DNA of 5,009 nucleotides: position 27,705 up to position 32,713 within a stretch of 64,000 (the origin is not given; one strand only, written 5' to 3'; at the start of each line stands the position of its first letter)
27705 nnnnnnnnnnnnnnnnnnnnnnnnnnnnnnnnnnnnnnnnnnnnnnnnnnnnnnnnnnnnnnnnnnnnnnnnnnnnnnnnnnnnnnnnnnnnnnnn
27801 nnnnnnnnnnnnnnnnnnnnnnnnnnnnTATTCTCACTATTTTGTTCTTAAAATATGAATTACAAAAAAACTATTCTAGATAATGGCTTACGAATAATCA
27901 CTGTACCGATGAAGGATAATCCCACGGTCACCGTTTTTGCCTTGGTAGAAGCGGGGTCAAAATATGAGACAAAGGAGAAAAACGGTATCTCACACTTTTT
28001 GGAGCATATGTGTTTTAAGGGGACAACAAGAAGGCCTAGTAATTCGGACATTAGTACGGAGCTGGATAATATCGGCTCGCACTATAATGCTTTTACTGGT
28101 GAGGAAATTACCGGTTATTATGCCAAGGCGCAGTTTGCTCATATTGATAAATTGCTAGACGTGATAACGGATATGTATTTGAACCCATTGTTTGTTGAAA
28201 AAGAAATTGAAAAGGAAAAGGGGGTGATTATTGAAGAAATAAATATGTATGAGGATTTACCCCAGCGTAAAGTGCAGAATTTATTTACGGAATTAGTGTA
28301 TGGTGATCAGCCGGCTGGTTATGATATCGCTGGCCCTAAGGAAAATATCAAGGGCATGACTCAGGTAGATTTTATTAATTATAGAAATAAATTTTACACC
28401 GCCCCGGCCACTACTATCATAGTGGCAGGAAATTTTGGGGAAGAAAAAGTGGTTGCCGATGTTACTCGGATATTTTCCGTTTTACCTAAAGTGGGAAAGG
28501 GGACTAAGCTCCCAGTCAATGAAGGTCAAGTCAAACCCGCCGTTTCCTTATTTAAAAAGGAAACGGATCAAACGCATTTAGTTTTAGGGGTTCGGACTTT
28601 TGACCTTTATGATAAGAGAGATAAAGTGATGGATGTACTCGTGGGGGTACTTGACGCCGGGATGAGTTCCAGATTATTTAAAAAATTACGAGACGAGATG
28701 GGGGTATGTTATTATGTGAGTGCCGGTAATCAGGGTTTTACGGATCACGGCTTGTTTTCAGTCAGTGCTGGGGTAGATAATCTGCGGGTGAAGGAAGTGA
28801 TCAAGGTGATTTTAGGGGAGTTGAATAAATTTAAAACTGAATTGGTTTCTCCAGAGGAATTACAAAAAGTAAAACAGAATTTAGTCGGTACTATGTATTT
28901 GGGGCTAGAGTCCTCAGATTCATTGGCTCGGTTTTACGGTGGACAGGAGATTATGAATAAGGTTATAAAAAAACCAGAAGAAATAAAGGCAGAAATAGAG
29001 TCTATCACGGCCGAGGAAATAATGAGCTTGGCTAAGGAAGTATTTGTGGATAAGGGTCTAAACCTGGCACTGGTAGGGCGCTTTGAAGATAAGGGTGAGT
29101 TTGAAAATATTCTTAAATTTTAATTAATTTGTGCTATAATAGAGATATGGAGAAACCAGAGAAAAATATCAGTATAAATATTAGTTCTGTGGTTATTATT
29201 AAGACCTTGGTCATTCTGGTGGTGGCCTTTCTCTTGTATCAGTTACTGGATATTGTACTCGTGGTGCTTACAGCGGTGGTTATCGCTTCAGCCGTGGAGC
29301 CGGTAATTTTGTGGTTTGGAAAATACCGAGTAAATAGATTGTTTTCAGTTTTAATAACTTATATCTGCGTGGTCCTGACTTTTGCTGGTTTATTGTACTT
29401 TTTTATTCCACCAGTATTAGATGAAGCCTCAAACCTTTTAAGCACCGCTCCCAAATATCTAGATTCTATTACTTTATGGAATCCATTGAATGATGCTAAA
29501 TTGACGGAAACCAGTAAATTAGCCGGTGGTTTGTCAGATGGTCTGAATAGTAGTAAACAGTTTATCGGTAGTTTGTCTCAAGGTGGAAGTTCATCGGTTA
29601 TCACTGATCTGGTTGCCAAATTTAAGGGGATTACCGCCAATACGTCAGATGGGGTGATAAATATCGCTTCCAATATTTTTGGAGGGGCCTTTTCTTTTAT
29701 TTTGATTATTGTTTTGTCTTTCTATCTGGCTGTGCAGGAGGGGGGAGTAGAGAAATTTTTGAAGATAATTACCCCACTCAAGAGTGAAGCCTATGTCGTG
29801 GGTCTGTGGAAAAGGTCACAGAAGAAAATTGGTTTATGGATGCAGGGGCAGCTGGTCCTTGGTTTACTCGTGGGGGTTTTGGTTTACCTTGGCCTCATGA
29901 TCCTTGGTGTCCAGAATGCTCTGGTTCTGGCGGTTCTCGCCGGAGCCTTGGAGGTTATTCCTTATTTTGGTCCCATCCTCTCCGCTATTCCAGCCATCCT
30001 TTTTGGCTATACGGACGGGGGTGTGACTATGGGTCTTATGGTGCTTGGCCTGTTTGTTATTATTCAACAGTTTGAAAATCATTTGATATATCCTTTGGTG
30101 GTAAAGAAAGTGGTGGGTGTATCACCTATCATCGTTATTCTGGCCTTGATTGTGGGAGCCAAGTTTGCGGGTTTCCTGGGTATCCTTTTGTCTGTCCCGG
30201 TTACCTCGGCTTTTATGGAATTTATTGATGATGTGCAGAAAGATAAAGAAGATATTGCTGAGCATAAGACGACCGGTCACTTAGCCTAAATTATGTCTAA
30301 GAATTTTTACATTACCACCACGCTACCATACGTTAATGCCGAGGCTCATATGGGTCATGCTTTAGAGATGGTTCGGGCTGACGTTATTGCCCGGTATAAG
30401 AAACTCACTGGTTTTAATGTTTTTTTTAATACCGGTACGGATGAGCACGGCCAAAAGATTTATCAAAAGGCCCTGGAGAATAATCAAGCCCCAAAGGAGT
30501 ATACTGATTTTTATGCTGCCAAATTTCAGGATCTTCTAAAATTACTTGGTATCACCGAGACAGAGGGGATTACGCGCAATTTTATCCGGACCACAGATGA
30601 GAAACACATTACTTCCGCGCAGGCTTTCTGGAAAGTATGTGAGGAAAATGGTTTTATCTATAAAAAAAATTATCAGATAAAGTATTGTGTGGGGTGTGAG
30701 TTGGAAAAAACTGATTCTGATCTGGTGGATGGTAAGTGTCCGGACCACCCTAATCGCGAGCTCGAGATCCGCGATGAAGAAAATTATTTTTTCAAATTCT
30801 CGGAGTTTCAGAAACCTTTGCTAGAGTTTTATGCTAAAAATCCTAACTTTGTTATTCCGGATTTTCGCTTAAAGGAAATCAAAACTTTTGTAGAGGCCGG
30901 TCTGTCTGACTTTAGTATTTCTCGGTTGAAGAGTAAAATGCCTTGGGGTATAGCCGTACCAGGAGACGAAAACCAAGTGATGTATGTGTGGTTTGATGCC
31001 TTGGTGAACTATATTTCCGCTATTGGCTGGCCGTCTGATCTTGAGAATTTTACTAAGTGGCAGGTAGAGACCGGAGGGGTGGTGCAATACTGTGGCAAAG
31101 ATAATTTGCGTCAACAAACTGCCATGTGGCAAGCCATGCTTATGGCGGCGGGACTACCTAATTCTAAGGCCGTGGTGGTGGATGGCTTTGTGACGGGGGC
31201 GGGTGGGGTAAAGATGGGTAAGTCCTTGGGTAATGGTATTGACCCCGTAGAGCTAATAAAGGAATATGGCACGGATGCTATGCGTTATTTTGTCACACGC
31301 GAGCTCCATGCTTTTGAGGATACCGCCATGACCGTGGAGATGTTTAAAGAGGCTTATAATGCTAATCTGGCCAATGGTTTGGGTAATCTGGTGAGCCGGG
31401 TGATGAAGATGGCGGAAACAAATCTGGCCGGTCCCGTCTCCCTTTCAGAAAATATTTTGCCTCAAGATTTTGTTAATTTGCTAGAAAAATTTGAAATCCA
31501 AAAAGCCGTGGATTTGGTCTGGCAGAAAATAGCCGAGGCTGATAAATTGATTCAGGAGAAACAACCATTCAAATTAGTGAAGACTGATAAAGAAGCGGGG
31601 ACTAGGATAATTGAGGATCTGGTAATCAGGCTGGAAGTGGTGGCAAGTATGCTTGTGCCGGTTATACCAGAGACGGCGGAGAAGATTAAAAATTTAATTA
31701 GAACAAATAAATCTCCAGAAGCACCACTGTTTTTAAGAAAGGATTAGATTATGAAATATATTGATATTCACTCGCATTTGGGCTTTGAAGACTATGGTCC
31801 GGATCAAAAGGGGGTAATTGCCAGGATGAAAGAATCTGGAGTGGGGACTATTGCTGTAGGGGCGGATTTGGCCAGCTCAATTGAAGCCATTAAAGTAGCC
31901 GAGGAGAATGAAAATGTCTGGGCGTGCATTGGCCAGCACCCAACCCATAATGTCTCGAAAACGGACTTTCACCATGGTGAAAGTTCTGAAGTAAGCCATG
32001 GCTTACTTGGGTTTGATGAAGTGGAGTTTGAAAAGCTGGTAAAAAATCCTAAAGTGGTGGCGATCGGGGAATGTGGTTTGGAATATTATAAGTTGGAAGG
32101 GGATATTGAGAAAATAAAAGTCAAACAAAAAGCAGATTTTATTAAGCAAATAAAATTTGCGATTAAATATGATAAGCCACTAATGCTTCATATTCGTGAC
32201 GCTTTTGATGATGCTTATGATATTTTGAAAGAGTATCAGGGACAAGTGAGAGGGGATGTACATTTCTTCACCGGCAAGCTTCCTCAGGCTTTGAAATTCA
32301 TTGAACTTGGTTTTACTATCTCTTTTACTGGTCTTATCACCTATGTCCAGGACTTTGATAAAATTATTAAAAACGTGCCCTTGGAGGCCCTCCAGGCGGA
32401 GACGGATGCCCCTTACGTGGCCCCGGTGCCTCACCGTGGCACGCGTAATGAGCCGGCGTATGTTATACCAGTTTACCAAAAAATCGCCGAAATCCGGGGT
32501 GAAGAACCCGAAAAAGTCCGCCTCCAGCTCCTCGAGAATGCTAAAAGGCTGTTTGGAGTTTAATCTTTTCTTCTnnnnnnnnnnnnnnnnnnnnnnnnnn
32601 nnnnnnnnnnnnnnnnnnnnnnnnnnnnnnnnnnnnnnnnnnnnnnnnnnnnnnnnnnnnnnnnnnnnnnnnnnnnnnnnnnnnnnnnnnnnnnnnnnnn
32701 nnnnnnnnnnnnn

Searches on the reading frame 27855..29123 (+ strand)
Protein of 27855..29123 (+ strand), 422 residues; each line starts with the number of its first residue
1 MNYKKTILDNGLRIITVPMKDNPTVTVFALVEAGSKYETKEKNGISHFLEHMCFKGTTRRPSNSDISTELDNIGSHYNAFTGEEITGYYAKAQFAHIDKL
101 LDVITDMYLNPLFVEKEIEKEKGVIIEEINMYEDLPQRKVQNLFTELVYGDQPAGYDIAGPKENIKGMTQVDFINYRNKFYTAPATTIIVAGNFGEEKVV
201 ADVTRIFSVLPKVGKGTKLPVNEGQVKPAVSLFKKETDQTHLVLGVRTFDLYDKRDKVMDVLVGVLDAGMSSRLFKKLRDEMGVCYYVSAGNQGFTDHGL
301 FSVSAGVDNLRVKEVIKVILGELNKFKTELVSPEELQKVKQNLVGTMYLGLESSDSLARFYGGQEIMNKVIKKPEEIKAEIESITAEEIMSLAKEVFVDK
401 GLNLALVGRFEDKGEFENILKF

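Call 33: search_protein_families(library=pfam, proteins=[window:27855-29123:+], max_evalue=0.00001)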
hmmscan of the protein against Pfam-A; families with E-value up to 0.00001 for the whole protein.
window:27855-29123:+ (422 aa): 2 families
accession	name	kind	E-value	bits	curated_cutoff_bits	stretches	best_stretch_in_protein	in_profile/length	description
PF00675.25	Peptidase_M16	-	3.4e-36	124.8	22.3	1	20-162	8-149/149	Insulinase (Peptidase family M16)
PF05193.26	Peptidase_M16_C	-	2.2e-35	122.6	23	1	171-343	5-181/181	Peptidase M16 inactive domain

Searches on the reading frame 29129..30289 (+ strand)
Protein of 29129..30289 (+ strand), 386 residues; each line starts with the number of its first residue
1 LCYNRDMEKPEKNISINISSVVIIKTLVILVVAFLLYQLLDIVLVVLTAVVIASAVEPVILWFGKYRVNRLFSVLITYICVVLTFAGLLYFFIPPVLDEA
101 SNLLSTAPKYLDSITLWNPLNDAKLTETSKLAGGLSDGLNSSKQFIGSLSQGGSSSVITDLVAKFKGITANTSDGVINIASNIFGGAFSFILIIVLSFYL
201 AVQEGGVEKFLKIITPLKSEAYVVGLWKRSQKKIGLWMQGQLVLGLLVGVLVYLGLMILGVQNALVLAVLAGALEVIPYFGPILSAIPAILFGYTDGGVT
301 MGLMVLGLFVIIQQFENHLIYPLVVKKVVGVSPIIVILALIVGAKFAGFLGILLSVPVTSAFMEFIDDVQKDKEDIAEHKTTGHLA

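Call 59: search_protein_families(library=pfam, proteins=[window:29129-30289:+], max_evalue=0.0001)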
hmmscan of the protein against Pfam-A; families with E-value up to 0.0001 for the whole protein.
window:29129-30289:+ (386 aa): 1 family
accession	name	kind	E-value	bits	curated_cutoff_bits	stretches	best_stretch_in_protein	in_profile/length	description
PF01594.21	AI-2E_transport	-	2.4e-57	195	34.3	1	27-368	5-325/327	AI-2E family transporter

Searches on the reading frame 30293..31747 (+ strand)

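Call 59: search_protein_families(library=pfam, proteins=[window:30293-31747:+], max_evalue=0.0001)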
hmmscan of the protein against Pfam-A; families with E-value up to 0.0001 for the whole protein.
window:30293-31747:+ (484 aa): 3 families
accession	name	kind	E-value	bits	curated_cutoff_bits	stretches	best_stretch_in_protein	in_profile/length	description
PF09334.17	tRNA-synt_1g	-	3.9e-91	306.2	20.1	2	158-371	177-391/391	tRNA synthetases class I (M)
PF00133.28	tRNA-synt_1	-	8.8e-32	110.8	22.7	2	3-223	23-244/414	tRNA synthetases class I (I, L, M and V)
PF01406.26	tRNA-synt_1e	-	5.3e-12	46.2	27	1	13-126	18-125/301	tRNA synthetases class I (C) catalytic domain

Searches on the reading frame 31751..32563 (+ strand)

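Call 59: search_protein_families(library=pfam, proteins=[window:31751-32563:+], max_evalue=0.0001)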
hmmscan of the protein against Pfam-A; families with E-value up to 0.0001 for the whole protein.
window:31751-32563:+ (270 aa): 1 family
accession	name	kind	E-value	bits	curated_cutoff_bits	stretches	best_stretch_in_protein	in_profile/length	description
PF01026.27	TatD_DNase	-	1.6e-66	224.7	27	1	4-269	1-253/253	TatD related DNase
